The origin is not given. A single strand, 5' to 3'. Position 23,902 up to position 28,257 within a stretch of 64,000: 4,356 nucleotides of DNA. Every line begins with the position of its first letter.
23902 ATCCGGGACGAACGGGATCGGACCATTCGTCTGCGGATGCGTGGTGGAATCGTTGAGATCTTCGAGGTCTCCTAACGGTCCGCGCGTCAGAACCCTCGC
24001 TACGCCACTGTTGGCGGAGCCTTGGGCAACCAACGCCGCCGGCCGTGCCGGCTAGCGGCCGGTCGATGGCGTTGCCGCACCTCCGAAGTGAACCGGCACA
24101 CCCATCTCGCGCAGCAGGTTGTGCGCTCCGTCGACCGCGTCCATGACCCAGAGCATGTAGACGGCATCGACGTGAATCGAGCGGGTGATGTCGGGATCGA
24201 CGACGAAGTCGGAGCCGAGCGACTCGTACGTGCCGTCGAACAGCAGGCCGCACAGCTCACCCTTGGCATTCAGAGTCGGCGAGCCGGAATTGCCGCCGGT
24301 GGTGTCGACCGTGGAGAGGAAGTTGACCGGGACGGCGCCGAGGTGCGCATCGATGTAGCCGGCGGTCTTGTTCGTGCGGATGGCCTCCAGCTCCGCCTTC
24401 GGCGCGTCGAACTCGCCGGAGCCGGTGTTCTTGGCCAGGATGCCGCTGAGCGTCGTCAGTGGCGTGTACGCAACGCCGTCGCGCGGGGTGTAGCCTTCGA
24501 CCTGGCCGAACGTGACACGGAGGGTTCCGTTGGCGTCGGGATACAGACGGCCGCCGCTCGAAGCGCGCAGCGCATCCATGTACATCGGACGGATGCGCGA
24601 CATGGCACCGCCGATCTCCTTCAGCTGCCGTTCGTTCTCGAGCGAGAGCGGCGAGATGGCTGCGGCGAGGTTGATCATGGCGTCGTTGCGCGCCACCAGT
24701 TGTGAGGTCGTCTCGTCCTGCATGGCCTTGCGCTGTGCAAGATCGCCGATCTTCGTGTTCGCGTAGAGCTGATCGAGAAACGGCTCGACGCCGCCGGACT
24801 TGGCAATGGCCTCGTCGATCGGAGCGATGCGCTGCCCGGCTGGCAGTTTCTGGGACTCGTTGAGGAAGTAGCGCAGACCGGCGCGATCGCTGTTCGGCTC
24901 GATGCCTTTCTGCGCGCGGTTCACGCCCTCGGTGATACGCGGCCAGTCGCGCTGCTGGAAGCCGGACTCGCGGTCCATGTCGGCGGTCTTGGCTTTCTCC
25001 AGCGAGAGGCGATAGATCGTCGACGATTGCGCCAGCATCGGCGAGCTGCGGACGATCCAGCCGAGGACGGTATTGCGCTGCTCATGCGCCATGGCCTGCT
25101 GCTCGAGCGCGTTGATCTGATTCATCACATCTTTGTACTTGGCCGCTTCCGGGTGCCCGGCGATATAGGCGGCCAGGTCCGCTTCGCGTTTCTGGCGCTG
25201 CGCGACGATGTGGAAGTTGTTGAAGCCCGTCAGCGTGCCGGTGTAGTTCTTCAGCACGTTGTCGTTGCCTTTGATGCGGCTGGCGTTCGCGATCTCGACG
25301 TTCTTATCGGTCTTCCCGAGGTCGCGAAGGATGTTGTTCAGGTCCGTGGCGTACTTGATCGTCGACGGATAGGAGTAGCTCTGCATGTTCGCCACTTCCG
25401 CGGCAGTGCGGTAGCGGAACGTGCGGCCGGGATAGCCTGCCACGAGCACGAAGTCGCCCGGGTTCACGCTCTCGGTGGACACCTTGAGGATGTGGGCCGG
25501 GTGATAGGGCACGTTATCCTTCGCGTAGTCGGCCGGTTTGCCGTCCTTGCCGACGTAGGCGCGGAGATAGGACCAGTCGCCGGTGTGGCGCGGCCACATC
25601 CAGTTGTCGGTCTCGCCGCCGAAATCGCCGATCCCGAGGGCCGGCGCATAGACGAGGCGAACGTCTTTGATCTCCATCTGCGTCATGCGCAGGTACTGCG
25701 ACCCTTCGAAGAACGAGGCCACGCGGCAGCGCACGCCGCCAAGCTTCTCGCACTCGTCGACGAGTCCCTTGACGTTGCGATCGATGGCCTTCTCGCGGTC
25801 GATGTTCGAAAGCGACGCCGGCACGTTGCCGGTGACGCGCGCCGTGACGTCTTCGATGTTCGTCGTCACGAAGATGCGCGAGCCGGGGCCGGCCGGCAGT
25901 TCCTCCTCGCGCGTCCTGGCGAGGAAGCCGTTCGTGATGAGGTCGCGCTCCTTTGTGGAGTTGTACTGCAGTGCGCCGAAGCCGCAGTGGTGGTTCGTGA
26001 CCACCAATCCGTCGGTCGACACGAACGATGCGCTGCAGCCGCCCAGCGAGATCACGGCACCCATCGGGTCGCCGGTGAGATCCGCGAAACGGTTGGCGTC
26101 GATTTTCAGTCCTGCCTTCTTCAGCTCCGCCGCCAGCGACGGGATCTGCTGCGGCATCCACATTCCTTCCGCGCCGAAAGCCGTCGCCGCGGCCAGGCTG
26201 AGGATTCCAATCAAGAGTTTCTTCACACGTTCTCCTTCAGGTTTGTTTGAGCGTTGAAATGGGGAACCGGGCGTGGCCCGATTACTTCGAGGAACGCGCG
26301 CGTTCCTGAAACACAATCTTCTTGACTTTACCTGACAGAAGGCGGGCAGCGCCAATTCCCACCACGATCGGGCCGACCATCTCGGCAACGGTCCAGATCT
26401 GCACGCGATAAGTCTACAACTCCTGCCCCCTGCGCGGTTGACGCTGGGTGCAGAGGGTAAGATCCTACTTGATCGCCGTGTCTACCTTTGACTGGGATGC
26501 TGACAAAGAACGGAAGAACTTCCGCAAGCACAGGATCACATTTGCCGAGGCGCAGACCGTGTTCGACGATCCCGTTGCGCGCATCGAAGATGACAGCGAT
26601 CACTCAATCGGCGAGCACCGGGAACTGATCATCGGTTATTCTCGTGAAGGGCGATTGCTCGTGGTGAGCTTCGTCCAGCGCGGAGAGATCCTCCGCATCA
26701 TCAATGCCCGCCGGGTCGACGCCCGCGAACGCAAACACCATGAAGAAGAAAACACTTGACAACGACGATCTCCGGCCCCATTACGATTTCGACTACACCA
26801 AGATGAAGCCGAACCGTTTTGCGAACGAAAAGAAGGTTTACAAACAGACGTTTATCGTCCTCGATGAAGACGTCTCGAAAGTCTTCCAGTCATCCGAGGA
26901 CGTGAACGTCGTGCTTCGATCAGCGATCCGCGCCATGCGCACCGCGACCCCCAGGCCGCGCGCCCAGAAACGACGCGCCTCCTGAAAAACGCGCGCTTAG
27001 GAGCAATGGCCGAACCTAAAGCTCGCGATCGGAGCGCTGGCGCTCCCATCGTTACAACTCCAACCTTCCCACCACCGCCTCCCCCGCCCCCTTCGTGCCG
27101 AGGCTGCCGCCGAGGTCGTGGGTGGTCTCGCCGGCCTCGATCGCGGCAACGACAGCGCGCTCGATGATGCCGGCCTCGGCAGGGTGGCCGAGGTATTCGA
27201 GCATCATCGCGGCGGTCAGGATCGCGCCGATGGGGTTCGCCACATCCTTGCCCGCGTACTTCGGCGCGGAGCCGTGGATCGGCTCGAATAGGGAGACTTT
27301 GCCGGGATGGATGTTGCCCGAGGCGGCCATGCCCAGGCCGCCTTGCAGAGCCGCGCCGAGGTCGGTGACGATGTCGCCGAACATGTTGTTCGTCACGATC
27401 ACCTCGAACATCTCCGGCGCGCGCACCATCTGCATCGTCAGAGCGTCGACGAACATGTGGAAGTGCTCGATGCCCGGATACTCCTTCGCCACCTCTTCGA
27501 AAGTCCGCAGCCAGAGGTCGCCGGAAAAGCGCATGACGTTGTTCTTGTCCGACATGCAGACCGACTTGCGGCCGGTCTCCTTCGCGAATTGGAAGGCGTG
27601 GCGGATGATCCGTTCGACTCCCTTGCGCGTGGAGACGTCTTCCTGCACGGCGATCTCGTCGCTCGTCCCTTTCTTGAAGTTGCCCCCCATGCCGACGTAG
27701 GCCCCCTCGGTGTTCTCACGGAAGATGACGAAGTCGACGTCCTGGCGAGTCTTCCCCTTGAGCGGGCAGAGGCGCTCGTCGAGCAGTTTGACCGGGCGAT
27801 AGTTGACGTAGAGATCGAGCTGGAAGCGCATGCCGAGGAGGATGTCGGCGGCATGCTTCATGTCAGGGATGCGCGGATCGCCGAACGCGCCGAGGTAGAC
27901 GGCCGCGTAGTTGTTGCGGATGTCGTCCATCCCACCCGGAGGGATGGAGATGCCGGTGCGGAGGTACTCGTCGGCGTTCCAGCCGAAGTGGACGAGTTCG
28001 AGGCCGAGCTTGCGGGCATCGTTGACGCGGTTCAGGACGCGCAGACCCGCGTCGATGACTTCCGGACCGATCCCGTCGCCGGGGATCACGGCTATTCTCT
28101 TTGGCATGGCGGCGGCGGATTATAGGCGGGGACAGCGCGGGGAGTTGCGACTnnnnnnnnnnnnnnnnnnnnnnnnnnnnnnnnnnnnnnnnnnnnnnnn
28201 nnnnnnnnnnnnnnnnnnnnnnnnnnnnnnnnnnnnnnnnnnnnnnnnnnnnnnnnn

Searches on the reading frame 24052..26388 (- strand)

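Call 92: search_protein_families(library=pfam, proteins=[window:24052-26388:-], max_evalue=0.001)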
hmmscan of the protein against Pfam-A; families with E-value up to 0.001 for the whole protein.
window:24052-26388:- (778 aa): 3 families
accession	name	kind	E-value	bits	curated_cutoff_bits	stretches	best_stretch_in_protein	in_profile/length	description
PF10459.15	Peptidase_S46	-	3.2e-226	753.7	22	1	74-763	3-697/698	Peptidase S46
PF13365.12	Trypsin_2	-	2.1e-06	29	27.6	0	691-715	120-144/144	Trypsin-like peptidase domain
PF00089.32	Trypsin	-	0.00047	20.5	20.6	0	108-138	13-46/220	Trypsin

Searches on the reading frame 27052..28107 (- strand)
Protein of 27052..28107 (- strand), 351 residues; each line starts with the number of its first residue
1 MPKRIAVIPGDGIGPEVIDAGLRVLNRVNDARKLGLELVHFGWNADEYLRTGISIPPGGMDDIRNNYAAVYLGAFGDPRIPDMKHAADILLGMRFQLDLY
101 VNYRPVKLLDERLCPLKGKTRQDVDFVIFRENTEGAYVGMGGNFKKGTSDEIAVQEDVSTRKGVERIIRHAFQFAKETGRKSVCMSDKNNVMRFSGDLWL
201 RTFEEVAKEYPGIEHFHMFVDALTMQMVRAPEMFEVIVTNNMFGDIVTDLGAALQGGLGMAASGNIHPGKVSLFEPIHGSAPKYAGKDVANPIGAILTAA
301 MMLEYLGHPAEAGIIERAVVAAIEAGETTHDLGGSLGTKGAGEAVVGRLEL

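Call 92: search_protein_families(library=pfam, proteins=[window:27052-28107:-], max_evalue=0.001)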
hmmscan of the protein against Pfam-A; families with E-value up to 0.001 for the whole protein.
window:27052-28107:- (351 aa): 1 family
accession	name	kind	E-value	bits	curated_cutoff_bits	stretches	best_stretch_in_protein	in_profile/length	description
PF00180.25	Iso_dh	-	1.3e-98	331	27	1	5-345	2-348/348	Isocitrate/isopropylmalate dehydrogenase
